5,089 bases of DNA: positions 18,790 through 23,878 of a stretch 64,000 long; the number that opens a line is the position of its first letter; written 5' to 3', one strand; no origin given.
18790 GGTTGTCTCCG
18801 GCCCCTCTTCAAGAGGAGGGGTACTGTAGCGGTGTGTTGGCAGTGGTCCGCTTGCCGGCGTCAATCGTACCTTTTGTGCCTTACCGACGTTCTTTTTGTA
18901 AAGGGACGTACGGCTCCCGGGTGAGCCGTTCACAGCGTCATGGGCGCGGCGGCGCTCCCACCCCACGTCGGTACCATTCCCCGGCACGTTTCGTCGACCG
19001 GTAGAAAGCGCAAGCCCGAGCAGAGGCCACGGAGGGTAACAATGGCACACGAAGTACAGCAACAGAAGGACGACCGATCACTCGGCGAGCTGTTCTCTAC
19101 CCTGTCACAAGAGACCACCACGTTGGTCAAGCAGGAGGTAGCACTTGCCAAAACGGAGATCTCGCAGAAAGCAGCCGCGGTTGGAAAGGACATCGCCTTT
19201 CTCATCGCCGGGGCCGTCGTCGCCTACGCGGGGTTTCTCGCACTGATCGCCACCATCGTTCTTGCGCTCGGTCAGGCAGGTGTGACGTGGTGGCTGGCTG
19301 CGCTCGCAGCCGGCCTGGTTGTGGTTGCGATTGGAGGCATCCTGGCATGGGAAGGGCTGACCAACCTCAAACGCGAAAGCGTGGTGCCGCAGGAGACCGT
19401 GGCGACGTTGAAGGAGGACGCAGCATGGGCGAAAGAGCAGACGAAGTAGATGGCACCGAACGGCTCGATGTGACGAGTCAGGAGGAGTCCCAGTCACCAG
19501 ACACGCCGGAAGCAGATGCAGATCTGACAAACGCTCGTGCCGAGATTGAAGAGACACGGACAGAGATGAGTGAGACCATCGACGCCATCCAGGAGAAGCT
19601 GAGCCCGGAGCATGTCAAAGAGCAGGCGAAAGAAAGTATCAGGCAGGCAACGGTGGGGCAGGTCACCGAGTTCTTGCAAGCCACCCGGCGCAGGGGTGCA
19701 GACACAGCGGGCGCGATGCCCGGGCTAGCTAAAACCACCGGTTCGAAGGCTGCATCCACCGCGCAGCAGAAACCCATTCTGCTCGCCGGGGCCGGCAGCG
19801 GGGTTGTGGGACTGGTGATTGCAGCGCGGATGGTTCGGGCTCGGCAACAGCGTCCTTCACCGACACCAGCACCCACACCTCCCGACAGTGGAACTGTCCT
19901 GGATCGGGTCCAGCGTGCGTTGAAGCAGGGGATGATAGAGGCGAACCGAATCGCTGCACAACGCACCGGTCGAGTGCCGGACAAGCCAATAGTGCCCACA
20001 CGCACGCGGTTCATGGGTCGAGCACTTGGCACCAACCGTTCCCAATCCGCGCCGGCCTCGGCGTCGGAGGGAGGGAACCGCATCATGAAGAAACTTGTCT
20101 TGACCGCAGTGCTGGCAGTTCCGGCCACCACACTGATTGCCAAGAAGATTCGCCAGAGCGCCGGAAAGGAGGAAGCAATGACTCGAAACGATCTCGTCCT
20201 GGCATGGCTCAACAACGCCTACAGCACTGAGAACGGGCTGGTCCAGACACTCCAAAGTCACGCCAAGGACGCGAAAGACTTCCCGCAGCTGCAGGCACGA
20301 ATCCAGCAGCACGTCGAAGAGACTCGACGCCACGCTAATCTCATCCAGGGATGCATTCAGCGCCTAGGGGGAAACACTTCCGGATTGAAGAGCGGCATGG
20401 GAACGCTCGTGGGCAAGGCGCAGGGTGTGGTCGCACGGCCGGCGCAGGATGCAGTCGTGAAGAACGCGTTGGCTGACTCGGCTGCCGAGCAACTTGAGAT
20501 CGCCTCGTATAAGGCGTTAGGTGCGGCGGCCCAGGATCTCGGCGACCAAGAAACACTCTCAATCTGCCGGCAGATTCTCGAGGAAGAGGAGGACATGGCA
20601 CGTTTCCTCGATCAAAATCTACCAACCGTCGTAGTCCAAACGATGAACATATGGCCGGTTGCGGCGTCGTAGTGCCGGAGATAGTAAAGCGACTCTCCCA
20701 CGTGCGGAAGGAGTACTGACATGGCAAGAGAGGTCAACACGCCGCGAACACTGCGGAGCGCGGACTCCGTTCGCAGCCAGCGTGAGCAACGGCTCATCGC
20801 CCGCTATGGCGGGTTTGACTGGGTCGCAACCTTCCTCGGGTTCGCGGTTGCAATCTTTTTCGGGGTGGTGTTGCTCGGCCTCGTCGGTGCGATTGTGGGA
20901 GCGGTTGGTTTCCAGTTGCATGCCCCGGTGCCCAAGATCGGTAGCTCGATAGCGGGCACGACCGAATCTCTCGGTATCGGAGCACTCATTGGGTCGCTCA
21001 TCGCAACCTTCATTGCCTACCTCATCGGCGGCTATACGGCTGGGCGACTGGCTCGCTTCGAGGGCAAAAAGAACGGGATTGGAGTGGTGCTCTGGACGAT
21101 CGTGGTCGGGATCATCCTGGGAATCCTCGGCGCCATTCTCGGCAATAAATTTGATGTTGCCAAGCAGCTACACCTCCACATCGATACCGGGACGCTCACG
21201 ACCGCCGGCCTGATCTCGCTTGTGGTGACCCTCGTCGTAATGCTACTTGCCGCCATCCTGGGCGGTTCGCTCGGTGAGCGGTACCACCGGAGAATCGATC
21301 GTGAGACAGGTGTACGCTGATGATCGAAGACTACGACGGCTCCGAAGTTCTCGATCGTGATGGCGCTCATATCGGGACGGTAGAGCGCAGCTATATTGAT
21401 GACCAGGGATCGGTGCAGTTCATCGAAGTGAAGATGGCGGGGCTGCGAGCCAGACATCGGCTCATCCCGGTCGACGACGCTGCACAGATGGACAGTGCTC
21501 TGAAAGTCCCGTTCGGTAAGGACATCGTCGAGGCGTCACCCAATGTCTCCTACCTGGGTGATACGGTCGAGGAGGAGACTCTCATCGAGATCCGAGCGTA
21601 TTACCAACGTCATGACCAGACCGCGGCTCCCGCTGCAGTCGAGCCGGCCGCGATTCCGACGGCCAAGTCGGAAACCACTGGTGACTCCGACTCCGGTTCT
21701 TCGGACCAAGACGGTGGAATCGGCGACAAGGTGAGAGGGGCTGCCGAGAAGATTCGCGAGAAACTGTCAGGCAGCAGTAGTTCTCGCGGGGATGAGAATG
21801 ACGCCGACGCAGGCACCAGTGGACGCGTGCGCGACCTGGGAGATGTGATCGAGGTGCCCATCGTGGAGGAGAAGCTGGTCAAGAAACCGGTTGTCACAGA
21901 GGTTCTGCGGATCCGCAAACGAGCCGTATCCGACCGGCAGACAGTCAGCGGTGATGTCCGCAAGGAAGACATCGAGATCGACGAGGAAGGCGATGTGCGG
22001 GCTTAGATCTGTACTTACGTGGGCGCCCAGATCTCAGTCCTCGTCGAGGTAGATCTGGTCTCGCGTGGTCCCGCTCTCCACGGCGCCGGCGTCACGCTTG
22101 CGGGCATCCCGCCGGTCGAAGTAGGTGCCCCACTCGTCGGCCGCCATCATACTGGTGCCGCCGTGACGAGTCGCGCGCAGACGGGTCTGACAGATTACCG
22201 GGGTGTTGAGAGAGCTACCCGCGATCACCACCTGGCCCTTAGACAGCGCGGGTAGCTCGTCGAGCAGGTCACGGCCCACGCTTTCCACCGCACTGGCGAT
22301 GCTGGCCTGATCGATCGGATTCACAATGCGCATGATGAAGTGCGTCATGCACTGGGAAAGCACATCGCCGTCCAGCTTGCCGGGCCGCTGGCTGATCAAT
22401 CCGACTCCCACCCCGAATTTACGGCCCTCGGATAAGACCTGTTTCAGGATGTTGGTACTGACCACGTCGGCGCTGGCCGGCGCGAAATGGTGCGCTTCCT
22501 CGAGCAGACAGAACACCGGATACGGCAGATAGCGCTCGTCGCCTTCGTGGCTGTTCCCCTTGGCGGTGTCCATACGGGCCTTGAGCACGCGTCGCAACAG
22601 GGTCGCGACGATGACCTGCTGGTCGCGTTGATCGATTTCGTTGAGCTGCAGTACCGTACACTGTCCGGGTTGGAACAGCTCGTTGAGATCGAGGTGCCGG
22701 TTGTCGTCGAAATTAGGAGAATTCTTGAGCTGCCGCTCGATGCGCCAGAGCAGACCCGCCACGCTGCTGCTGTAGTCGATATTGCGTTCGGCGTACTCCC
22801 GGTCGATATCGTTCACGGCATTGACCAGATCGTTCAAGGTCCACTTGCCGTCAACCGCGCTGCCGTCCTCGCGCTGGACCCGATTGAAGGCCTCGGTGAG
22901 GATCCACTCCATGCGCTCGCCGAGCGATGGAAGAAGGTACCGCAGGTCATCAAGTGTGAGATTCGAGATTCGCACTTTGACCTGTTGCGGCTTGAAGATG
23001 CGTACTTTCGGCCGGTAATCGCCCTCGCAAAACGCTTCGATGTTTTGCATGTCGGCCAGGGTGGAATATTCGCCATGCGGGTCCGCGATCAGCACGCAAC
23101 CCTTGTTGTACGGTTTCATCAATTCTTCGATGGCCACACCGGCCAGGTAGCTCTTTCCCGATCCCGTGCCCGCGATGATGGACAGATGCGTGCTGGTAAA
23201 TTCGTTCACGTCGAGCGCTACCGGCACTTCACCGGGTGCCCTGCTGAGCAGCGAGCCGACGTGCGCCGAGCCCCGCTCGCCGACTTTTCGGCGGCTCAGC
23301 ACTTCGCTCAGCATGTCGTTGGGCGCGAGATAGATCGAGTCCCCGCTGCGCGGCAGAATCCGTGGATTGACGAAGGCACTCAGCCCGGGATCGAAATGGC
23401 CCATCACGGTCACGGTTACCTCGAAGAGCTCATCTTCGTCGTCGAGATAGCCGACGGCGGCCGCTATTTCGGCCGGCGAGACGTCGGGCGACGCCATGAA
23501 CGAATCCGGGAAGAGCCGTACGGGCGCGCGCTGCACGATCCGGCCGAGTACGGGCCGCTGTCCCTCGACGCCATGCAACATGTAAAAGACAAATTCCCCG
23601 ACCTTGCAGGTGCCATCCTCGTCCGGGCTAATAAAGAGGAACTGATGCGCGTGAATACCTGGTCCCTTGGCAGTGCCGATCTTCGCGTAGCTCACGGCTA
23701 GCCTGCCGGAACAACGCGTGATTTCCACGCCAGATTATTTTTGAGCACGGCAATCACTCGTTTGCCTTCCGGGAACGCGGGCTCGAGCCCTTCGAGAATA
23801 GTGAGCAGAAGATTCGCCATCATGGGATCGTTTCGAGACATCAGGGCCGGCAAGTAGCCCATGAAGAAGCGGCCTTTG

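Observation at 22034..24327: HerA/FtsK-type (DUF87) ATPase translationally coupled to an unrecognisable 209-aa partner: candidate novel HerA-associated two-gene module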

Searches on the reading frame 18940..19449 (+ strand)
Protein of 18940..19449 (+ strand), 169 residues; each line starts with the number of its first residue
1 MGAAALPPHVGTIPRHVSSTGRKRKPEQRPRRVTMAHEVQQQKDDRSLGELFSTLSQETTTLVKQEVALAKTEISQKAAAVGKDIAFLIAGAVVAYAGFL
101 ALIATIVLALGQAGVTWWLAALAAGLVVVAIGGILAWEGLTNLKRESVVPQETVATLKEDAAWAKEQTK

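Call 75: search_protein_families(library=pfam, proteins=[window:18940-19449:+], max_evalue=0.001)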
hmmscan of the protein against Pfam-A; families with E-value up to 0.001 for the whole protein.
window:18940-19449:+ (169 aa): 1 family
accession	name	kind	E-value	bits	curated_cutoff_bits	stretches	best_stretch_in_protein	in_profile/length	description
PF07332.16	Phage_holin_3_6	-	7.6e-27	94.1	28.4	1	49-165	1-116/116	Putative Actinobacterial Holin-X, holin superfamily III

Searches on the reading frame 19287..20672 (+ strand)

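Call 75: search_protein_families(library=pfam, proteins=[window:19287-20672:+], max_evalue=0.001)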
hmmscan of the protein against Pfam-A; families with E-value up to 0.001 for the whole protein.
window:19287-20672:+ (461 aa): 3 families
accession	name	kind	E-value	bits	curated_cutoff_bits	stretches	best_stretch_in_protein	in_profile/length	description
PF05974.18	DUF892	-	2.8e-38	131.9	23.7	1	301-452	3-157/159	Domain of unknown function (DUF892)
PF12277.13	DUF3618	-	2e-10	41.2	24.9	1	79-120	3-44/47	Protein of unknown function (DUF3618)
PF00210.30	Ferritin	-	2.5e-07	31.2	24.5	1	321-445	17-136/142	Ferritin-like domain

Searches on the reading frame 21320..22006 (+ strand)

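Call 75: search_protein_families(library=pfam, proteins=[window:21320-22006:+], max_evalue=0.001)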
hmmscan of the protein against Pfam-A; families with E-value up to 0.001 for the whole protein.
window:21320-22006:+ (228 aa): 3 families
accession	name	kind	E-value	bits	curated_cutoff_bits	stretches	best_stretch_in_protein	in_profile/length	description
PF09557.15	DUF2382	-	1.3e-07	32.3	23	1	167-220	59-111/111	Domain of unknown function (DUF2382)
PF05239.21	PRC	-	5.5e-06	26.7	21.2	1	4-68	8-67/78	PRC-barrel domain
PF00257.24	Dehydrin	-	4e-05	24.6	30.6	1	120-164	76-120/154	Dehydrin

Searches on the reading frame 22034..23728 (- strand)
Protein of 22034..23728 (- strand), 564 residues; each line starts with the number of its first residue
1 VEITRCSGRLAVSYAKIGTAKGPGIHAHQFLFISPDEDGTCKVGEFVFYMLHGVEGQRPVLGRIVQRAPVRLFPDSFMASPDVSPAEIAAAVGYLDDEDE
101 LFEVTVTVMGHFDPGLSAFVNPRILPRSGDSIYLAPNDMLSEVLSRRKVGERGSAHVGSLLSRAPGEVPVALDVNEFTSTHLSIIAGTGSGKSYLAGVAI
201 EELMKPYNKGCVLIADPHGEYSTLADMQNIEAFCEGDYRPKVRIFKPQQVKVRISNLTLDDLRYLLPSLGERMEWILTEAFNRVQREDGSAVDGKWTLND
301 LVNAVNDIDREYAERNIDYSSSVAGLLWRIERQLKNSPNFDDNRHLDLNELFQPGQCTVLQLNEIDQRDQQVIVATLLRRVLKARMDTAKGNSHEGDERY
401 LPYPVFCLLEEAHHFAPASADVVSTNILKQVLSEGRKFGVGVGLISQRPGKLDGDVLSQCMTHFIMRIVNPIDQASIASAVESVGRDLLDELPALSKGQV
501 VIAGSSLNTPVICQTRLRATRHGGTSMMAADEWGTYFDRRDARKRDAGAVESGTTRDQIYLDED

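Call 3: search_protein_families(library=pfam, proteins=[window:22034-23728:-], max_evalue=1)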
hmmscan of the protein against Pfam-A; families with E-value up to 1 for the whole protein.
window:22034-23728:- (564 aa): 5 families
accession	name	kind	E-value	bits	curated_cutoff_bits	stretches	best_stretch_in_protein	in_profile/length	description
PF01935.23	DUF87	-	3.6e-37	129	23.2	1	156-381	2-220/220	Helicase HerA, central domain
PF05872.18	HerA_C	-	0.0076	15.4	22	1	408-485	262-340/502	Helicase HerA-like C-terminal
PF02534.20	T4SS-DNA_transf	-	0.016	14.5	20.1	1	175-251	41-106/468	Type IV secretory system Conjugative DNA transfer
PF04851.21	ResIII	-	0.067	13.5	22.5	1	180-216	24-61/164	Type III restriction enzyme, res subunit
PF05127.21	NAT10_TcmA_helicase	-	0.23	11.8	22.7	1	184-228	2-46/176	RNA cytidine acetyltransferase NAT10/TcmA, helicase domain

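Call 4: search_protein_families(library=padloc, proteins=[window:22034-23728:-], max_evalue=1)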
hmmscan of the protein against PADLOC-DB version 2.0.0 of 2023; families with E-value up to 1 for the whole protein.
window:22034-23728:- (564 aa): 21 families
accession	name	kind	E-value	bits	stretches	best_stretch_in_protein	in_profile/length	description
PDLC04105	HerA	-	1.9e-40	137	2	354-536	378-556/576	-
PDLC04102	HerA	-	2.9e-29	99.9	2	351-516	461-620/654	-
PDLC04098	HerA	-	3.5e-29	99.9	2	353-515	482-646/686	-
PDLC04103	HerA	-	7.5e-28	95.2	2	404-514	441-555/579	-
PDLC04106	HerA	-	1.4e-26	91.3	2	395-519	503-632/667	-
PDLC02185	HerA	-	8e-26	88.9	2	403-516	445-562/585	-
PDLC04100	HerA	-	7.5e-25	85.6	2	403-515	439-555/580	-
PDLC02188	HerA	-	2.4e-24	84.2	2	390-521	412-548/578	-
PDLC04097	HerA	-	4.1e-22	76.6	2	426-514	503-591/618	-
PDLC04140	mad8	-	7.8e-20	69.6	1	171-526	19-310/314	mads_8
PDLC01055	HerA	-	7.3e-18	62.6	2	343-514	370-523/532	Type III coevolved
PDLC04104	HerA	-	4.8e-16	56.5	1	403-513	219-334/379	-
PDLC02684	DndH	-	8e-09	31.5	1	333-447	1530-1636/1715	DndH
PDLC02685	DndH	-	8.7e-07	25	1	269-448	1433-1600/1678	DndH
PDLC04107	HerA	-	9.4e-06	22.9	1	173-228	163-217/306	-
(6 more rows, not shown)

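Call 5: search_protein_families(library=ncbifam, proteins=[window:22034-23728:-], max_evalue=1)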
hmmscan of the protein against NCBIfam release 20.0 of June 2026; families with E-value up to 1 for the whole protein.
window:22034-23728:- (564 aa): 8 families
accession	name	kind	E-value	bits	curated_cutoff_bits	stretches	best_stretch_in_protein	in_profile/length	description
NF040819.1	helicase_HerA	equivalog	1.3e-60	205.5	970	1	98-544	80-546/561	DNA double-strand break repair helicase HerA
NF040937.1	HerA_Thermprot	equivalog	2.3e-43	148.4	800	1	118-535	89-481/487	DNA double-strand break repair helicase HerA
NF042944.1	HerA_antiphage_2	equivalog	1.7e-24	86.5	850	2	394-517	418-544/576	anti-phage-associated helicase HerA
NF042943.1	HerA_antiphage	equivalog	2.1e-22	79.4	800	2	403-515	433-549/566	anti-phage-associated helicase HerA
NF053655.1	CedD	equivalog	2.3e-16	59.6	600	1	166-514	209-524/527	DNA-translocating ATPase CedD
NF033849.1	ser_rich_anae_1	subfamily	1.4e-06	26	650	1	297-481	912-1103/1163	serine-rich protein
NF045971.1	conju_CD1110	equivalog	0.011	14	325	1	184-226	420-461/752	VirB4-like conjugal transfer ATPase, CD1110 family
NF045975.1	VirB4_plasma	equivalog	0.012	13.3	590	1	177-232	513-566/894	Mbov_0397 family ICE element conjugal transfer ATPase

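Call 8: search_protein_families(library=phrogs, proteins=[window:22034-23728:-], max_evalue=1)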
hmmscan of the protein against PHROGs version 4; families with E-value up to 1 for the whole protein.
window:22034-23728:- (564 aa): 3 families
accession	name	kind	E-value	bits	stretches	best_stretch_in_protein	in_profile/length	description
phrog_7035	-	unknown function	3.7e-38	132.5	2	402-516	490-606/969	-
phrog_2666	-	head and packaging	1.4e-15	58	2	368-485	384-501/555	terminase large subunit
phrog_5156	-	unknown function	7.1e-05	22.1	1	342-461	602-710/824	-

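Call 42: search_solved_structures(query=window:22034-23695:-, max_evalue=0.001)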
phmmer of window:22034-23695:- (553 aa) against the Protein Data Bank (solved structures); distinct sequences matched with E-value up to 0.001: 8.
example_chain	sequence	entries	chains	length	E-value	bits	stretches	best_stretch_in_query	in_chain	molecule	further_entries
9x1l_A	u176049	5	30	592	1.4e-47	166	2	390-531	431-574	DNA helicase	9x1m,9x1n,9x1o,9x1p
4d2i_A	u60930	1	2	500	4.2e-34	121.5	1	109-508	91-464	HERA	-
9c1m_M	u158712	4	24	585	3.5e-23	85.4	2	363-509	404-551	ATP-binding protein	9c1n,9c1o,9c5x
8wiv_A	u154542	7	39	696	7.6e-22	81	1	363-500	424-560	Helicase HerA central domain-containing protein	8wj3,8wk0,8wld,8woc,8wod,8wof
8xau_A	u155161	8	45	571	8.3e-22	80.9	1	386-523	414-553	ATP-binding protein | HerA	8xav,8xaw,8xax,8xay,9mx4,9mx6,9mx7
8j4u_M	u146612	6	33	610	3.3e-19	72.3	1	385-524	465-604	Nucleoside triphosphate hydrolase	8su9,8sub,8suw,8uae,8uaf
8ziq_M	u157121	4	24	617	3.3e-19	72.3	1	348-524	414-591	HerA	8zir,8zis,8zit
8yho_A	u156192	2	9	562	5e-11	45.3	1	395-501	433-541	DUF87 domain-containing protein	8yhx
